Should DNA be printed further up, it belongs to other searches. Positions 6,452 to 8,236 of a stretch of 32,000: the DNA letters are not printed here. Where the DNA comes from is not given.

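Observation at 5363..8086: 907-aa SF1B (RecD/Dda-like) helicase carrying about 500 unassigned N-terminal residues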

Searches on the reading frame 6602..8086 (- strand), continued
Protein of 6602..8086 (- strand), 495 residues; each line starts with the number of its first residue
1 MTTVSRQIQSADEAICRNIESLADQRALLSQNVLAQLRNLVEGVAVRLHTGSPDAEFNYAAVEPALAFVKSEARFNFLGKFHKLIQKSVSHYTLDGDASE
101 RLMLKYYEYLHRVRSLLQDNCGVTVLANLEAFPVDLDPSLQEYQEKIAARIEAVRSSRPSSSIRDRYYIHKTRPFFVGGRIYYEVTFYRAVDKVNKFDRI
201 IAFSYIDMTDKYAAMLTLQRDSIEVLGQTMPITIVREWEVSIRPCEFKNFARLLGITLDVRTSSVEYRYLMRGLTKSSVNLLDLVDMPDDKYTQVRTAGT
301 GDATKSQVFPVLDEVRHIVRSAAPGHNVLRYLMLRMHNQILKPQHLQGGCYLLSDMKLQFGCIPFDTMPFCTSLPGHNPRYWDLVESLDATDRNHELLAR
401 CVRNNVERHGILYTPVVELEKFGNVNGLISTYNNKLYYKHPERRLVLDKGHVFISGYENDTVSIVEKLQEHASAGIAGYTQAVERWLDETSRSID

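Call 58: search_protein_representatives(alignment_id=A3)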
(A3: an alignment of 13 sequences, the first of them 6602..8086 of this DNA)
Query: 13 sequences, 492 profile positions. Proteins with E-value up to 0.001 (for the whole library): 1097; up to 1e-10: 773; up to 1e-30: 437. The best 150 are listed.
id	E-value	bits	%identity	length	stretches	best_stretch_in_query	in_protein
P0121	8.5e-232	786.5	-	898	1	1-490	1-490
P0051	4.7e-226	767.6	-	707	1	1-490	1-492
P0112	9.8e-203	690.6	-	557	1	1-489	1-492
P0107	2.9e-193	659.4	-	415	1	1-414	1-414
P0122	1.2e-173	594.8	-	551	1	1-490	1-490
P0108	6.0e-170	582.5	-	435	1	103-435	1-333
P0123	2.8e-161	553.9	-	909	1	4-490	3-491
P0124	3.9e-158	543.5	-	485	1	34-490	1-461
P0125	8.4e-157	539.1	-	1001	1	3-489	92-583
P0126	3.8e-155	533.7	-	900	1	1-490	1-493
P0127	1.6e-154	531.7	-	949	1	3-488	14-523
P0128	3.5e-154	530.5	-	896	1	1-489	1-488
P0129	3.9e-152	523.7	-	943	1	4-490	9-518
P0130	8.0e-152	522.7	-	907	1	1-490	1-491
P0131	1.8e-149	515.0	-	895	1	1-490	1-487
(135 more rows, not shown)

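Call 62: search_dna_similar(query=window:6602-8086:-, collection=phages, mode=protein, max_evalue=0.001)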
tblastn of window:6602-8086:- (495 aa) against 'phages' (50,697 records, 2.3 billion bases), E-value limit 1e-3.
Records with a match: 2; places in all: 2; records where one place covers at least 80% of the query: 2.
Best place of each record, by identity: <60% 2.
By first word of the organism name: Terrisporobacter 1; Erysipelothrix 1.
By host as written in the record: Terrisporobacter petrolearius DSL 1; Erysipelothrix rhusiopathiae ZJ 1.
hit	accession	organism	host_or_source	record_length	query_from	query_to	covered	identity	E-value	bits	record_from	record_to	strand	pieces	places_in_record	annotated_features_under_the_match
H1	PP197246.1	Terrisporobacter phage TPDSL_ph1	Terrisporobacter petrolearius DSL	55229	1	486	98%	37.6%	6e-95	320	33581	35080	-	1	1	Dda-like helicase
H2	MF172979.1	Erysipelothrix phage phi1605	Erysipelothrix rhusiopathiae ZJ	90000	1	487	98%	37.0%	6e-97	326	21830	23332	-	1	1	RecD-like DNA helicase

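Call 63: search_dna_similar(query=window:6602-8086:-, collection=plasmids, mode=protein, max_evalue=0.001, max_rows=30)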
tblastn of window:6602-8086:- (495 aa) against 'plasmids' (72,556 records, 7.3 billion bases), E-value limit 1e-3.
Records with a match: 7; places in all: 7; records where one place covers at least 80% of the query: 6.
Best place of each record, by identity: <60% 7.
By first word of the organism name: Rhodococcus 1; Arthrobacter 1; Sporosarcina 1; Phocaeicola 1; Lactiplantibacillus 1; Mesomycoplasma 1; Nocardioides 1.
By predicted mobility (MOB-suite, as given by PLSDB): non-mobilizable 3; mobilizable 2; conjugative 2.
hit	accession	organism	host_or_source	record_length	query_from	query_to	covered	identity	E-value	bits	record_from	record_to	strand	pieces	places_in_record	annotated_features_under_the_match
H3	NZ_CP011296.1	Rhodococcus erythropolis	pure culture,soil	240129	1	495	100%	55.8%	4e-171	541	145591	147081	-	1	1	ATP-dependent RecD-like DNA helicase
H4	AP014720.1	Arthrobacter sp. Hiyo8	-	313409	1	495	100%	52.7%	6e-134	505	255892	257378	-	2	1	conserved hypothetical protein (x3)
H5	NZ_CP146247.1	Sporosarcina psychrophila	cell culture,Middle part of the water ...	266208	4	495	99%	43.1%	9e-128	417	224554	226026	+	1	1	AAA family ATPase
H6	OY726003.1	Phocaeicola massiliensis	-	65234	1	495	100%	41.6%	1e-120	396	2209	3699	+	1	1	record has no annotation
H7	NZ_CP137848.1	Lactiplantibacillus plantarum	-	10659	7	495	99%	38.2%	3e-102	343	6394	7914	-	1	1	ATP-dependent RecD-like DNA helicase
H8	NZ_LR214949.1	Mesomycoplasma hyorhinis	Uninoculated HEP-2 tissue culture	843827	7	472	94%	23.3%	1e-14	106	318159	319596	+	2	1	hypothetical protein (x2)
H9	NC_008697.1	Nocardioides sp. JS614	-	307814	1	71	14%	56.3%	2e-14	84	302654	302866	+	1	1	hypothetical protein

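Call 64: get_annotated_region(hit=H2, flank=7000)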
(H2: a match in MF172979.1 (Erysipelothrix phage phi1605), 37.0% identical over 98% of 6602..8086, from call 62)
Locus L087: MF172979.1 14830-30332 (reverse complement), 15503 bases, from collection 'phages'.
description: Erysipelothrix phage phi1605, complete genome.
organism: Erysipelothrix phage phi1605 (NCBI taxid 2006938)
taxonomy: Viruses; Duplodnaviria; Heunggongvirae; Uroviricota; Caudoviricetes
host: Erysipelothrix rhusiopathiae ZJ; source: swine; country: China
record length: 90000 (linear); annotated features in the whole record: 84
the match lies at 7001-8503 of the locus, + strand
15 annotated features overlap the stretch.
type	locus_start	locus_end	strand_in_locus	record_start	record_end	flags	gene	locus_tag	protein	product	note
CDS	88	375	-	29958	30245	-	-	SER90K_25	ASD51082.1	hypothetical protein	orf2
CDS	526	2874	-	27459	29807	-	-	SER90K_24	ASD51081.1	DNA primase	orf1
CDS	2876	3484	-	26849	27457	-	-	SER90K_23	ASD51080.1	hypothetical protein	-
CDS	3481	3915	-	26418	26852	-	-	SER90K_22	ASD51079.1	hypothetical protein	-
CDS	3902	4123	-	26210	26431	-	-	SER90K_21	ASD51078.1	hypothetical protein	-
CDS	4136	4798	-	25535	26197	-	rha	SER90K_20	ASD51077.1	rha protein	rha protein, phage phi-80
CDS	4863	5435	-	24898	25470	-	-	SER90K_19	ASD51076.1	hypothetical protein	-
CDS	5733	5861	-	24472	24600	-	-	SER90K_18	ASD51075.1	hypothetical protein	-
CDS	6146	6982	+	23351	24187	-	-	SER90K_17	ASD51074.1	hypothetical protein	-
CDS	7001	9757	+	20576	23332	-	-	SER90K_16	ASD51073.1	RecD-like DNA helicase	recD-like DNA helicase YrrC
CDS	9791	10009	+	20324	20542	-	-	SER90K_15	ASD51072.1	hypothetical protein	-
CDS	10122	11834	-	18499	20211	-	resIIs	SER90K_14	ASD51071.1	type IIs restriction endonuclease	-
CDS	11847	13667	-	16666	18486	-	-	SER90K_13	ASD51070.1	methyl-directed repair DNA adenine methylase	dam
CDS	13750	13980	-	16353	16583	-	-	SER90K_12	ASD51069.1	hypothetical protein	-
CDS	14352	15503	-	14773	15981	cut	-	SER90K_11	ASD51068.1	site-specific recombinase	rec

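Call 65: get_annotated_region(hit=H1, flank=7000)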
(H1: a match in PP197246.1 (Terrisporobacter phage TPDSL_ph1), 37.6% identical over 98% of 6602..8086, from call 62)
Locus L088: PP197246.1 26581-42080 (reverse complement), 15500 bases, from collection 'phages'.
description: Terrisporobacter phage TPDSL_ph1, complete genome.
organism: Terrisporobacter phage TPDSL_ph1 (NCBI taxid 3141806)
taxonomy: Viruses
host: Terrisporobacter petrolearius DSL; source: culture supernatant; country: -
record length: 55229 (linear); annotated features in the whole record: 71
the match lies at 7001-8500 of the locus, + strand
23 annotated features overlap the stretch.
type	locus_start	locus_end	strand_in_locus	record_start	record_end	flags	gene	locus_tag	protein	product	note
CDS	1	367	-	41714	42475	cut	-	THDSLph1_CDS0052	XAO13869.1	anti-repressor Ant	-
CDS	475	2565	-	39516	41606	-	-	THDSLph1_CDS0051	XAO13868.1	DNA polymerase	-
CDS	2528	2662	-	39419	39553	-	-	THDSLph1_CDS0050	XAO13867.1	hypothetical protein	-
CDS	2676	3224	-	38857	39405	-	-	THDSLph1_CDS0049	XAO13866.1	ssDNA binding and annealing protein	Gp2.5-like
CDS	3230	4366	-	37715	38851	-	-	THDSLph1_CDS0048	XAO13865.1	exonuclease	-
CDS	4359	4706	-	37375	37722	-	-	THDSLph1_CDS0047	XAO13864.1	hypothetical protein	-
CDS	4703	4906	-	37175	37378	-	-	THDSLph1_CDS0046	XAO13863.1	hypothetical protein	-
CDS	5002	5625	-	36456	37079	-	-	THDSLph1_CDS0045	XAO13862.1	RNA polymerase sigma factor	-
CDS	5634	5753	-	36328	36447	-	-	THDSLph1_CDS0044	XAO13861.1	hypothetical protein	-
CDS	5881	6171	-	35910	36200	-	-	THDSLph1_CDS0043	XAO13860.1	hypothetical protein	-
CDS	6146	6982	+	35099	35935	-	-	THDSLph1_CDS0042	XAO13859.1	hypothetical protein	-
CDS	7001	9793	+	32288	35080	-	-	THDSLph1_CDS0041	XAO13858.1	Dda-like helicase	-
CDS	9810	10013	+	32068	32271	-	-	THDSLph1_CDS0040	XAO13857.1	transcriptional repressor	-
CDS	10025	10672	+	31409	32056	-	-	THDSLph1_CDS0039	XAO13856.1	hypothetical protein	-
CDS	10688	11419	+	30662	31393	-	-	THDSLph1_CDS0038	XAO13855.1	hypothetical protein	-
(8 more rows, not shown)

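Call 66: get_annotated_region(hit=H7, flank=6000)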
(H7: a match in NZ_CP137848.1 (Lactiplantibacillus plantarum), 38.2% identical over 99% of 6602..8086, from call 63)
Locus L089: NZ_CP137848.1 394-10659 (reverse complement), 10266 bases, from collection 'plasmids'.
description: Lactiplantibacillus plantarum strain beLP1 plasmid unnamed1, complete sequence
organism: Lactiplantibacillus plantarum (NCBI taxid 1590)
taxonomy: Bacteria; Bacillota; Bacilli; Lactobacillales; Lactobacillaceae; Lactiplantibacillus; Lactiplantibacillus plantarum
host: -; source: -; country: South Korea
typing (MOB-suite, as given by PLSDB): mobilizable; replicon rep_cluster_1255; relaxase MOBQ
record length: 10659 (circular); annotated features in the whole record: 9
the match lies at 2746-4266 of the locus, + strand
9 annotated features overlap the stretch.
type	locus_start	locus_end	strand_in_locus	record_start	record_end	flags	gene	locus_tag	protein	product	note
CDS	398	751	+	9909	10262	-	-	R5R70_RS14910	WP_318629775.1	hypothetical protein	-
CDS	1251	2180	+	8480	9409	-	-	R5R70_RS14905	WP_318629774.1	replication initiation protein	-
CDS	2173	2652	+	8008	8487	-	-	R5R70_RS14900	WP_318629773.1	DUF536 domain-containing protein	-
CDS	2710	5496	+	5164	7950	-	-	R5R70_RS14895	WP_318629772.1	ATP-dependent RecD-like DNA helicase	-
CDS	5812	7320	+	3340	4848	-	-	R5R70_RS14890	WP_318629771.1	ATP-binding protein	-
CDS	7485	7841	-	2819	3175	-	-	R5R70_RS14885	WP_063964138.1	type II toxin-antitoxin system YafQ family toxin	-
CDS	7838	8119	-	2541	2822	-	-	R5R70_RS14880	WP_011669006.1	type II toxin-antitoxin system prevent-host-death family antitoxin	GO:0008219 - cell death [Evidence IEA]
CDS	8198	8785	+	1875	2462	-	-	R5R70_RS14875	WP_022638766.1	site-specific integrase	-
CDS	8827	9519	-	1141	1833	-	-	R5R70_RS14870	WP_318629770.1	MobB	-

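Call 74: search_protein_families(library=pfam, proteins=[L087:6146-6982:+, L087:9791-10009:+], max_evalue=0.5)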
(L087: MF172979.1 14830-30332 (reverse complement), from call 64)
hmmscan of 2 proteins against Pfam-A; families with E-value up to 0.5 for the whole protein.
L087:6146-6982:+ (278 aa): 0 families

L087:9791-10009:+ (72 aa): 5 families
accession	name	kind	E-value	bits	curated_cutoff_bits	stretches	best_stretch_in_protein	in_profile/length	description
PF13443.12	HTH_26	-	4.5e-18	65.7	22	1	8-67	1-62/63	Cro/C1-type HTH DNA-binding domain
PF01381.28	HTH_3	-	5.4e-08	33.2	23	1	12-61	4-54/55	Helix-turn-helix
PF12844.13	HTH_19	-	0.00096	19.5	30.2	1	8-66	3-62/64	Helix-turn-helix domain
PF13744.12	HTH_37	-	0.1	12.9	27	1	15-60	29-76/80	Helix-turn-helix domain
PF14056.11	DUF4250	-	0.26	11.8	27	0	2-25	16-39/55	Domain of unknown function (DUF4250)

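Call 78: search_solved_structures(query=A3, max_evalue=10)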
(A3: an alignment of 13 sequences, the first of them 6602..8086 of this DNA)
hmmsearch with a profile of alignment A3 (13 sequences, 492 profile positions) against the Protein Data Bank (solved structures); distinct sequences matched with E-value up to 10: 2.
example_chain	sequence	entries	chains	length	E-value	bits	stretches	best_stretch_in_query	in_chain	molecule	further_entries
9qgv_A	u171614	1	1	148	0.082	14.7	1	417-471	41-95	Nicking endonuclease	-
9qgx_A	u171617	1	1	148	0.14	13.9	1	417-471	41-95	Nicking endonuclease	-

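Call 79: search_protein_families(library=phrogs, proteins=[window:6602-8086:-, L087:6146-6982:+], max_evalue=0.01)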
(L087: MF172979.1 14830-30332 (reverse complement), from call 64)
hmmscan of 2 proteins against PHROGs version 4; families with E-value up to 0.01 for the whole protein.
window:6602-8086:- (495 aa): 1 family
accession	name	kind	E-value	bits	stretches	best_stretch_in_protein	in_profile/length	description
phrog_325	-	DNA, RNA and nucleotide metabolism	4.3e-17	62.7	1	2-346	64-329/986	Dda-like helicase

L087:6146-6982:+ (278 aa): 1 family
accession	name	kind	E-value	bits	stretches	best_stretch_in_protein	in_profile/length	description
phrog_6948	-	unknown function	4.5e-06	27.1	1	2-132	2-137/372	-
